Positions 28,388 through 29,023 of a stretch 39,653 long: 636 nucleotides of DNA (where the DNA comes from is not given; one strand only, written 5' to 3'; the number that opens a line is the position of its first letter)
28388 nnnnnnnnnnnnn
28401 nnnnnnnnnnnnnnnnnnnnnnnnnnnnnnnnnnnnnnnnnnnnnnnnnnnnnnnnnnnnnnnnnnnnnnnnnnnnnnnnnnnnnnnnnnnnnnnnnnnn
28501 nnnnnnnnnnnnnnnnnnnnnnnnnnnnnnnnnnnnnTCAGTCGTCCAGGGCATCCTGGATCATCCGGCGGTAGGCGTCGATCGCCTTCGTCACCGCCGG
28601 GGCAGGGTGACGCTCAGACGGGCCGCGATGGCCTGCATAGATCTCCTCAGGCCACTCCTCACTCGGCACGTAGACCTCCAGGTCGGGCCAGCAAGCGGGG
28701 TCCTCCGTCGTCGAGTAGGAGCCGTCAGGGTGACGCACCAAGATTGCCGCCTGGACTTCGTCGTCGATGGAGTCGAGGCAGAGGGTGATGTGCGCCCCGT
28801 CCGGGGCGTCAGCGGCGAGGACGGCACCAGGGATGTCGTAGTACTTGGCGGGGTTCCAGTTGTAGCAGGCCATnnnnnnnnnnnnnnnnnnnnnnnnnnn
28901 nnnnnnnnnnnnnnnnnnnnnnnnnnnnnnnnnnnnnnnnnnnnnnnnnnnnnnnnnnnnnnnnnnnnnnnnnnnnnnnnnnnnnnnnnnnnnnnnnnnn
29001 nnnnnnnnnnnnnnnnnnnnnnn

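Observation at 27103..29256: Two co-regulated leftward operons of small ORFans ending in an HTH gene: candidate anti-defence (acr/aca-like) island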

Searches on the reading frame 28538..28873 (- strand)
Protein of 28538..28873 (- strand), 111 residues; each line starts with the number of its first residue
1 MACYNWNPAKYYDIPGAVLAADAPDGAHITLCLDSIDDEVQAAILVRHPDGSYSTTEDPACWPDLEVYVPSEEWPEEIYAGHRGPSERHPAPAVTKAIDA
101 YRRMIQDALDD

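Call 12: search_protein_families(library=pfam, max_evalue=1, proteins=[window:28538-28873:-])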
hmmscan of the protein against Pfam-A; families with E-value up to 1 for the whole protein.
window:28538-28873:- (111 aa): 0 families

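Call 13: search_protein_families(library=phrogs, max_evalue=1, proteins=[window:28538-28873:-])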
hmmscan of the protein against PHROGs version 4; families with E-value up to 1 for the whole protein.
window:28538-28873:- (111 aa): 1 family
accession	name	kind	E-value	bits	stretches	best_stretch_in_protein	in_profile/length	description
phrog_17508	-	unknown function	0.3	11.8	0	15-30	24-39/55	-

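Call 53: search_protein_families(library=padloc, max_evalue=1, proteins=[window:28538-28873:-])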
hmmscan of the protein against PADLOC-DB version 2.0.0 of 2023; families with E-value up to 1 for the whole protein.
window:28538-28873:- (111 aa): 0 families

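Call 58: find_homologous_proteins(query=window:28538-28873:-, max_evalue=0.001)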
Query window:28538-28873:- (111 aa): 13 proteins with E <= 0.001 among 19 candidates.
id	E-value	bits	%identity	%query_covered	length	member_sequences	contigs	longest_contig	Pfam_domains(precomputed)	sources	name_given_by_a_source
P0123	1.6e-65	236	95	100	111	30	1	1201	-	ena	-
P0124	1.1e-59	217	87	100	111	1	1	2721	-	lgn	-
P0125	1.2e-53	198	80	100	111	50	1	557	-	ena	-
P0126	5.0e-53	196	80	100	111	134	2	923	-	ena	-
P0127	1.3e-47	178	74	96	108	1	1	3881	-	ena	-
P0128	1.9e-40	155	67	100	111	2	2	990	-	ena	-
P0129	5.0e-40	154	66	100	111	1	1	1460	-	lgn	-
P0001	2.0e-39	152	76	86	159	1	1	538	-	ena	-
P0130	7.8e-37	144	64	100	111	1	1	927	-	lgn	-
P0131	8.4e-37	144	64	96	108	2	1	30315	-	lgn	-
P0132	2.6e-35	139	63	100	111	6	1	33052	-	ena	-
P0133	8.6e-35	137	63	96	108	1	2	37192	-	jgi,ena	-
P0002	4.8e-27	112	62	90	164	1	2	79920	-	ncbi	-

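Call 62: search_solved_structures(query=A3, max_evalue=10)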
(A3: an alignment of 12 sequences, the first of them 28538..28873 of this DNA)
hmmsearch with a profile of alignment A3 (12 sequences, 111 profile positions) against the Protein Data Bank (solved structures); distinct sequences matched with E-value up to 10: 1.
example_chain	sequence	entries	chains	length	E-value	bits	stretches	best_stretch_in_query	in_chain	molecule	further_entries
3k6d_A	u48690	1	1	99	1.6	11.7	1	14-61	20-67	T-cadherin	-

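Call 70: predict_structure(alignment_id=A3)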
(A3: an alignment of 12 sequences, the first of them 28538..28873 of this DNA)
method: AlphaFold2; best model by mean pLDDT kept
length: 111 residues; sequences in the alignment: 12
mean_pLDDT: 61.2   pTM: 0.55
mean pLDDT of the five models: 61.2, 55.1, 52.4, 50.6, 47.6
residues with pLDDT >= 90: 1; 70-90: 41; 50-70: 41; < 50: 28
segments of 3 or more residues with pLDDT < 50: 1-14, 78-90
pLDDT, mean of each block of 10 residues (from residue 1): 33 54 79 64 81 82 77 55 37 55 57 50
secondary structure, 60 per line:
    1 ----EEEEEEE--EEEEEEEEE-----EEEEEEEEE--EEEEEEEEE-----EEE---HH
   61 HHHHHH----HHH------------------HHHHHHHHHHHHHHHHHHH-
elements in order: E5-11 E14-22 E28-36 E39-47 E53-55 H59-66 H92-110

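Call 75: fold_search(model_id=the predicted structure, library=pdb)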
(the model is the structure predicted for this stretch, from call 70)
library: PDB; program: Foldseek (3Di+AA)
matches with E <= 10: 286; with E <= 0.001: 0
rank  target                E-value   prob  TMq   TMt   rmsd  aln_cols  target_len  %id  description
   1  3hdj_A                5.4e-01  0.90  0.39  0.15   3.0        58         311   21  The crystal structure of probable ornithine cyclodeaminase from Bordetella pertussis Tohama I (released 2009-05-19)
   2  8v46_C                1.1e+00  0.18  0.23  0.08   7.8        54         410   26  CryoEM structure of AriA-AriB complex (Form I) (released 2024-06-26)
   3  8v45_D                1.1e+00  0.08  0.22  0.09  16.6       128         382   21  CryoEM structure of AriA-Ocr complex (released 2024-06-26)
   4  3nm7_C                1.4e+00  0.07  0.17  0.23  14.5        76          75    6  Crystal Structure of Borrelia burgdorferi Pur-alpha (released 2010-10-06)
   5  8v45_F                1.4e+00  0.07  0.22  0.08  16.9       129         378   21  CryoEM structure of AriA-Ocr complex (released 2024-06-26)
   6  1ye9_A                1.6e+00  0.07  0.27  0.17  17.0       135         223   10  Crystal structure of proteolytically truncated catalase HPII from E. coli (released 2005-04-26)
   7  5grs_A                1.7e+00  0.28  0.28  0.09   7.3        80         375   10  Complex structure of the fission yeast SREBP-SCAP binding domains (released 2016-12-14)
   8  9ukm_I                1.7e+00  0.15  0.35  0.16  14.2       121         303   12  Cryo-EM structure of bacteriophage P1 head (released 2025-10-22)
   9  3nm7_A                1.7e+00  0.08  0.17  0.21  10.9        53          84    8  Crystal Structure of Borrelia burgdorferi Pur-alpha (released 2010-10-06)
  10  3nm7_D                1.8e+00  0.08  0.17  0.22  10.9        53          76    8  Crystal Structure of Borrelia burgdorferi Pur-alpha (released 2010-10-06)
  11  8cht_C                1.8e+00  0.05  0.22  0.18  16.7       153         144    9  Crystal structure of human PURA (fragment Glu57-Glu212, PUR repeat I and II) (released 2024-02-21)
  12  4n7v_A                2.1e+00  0.12  0.30  0.18  12.8       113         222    9  Crystal structure of human Plk4 cryptic polo box (CPB) in complex with a Cep152 N-terminal fragment (released 2014-07-02)
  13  8v45_C                2.1e+00  0.06  0.22  0.09  16.8       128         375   21  CryoEM structure of AriA-Ocr complex (released 2024-06-26)
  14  3n8b_B                2.2e+00  0.08  0.16  0.21  11.0        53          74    8  Crystal Structure of Borrelia burgdorferi Pur-alpha (released 2010-10-06)
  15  9npi_A                2.3e+00  0.41  0.31  0.26   2.9        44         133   14  X-ray crystal structure of recombinant Can f 1 in complex with human IgE 12F3 Fab (released 2025-08-27)
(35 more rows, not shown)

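Call 102: search_protein_families(library=ncbifam, max_evalue=1, proteins=[window:28538-28873:-])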
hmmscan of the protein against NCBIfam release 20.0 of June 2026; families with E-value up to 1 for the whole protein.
window:28538-28873:- (111 aa): 0 families
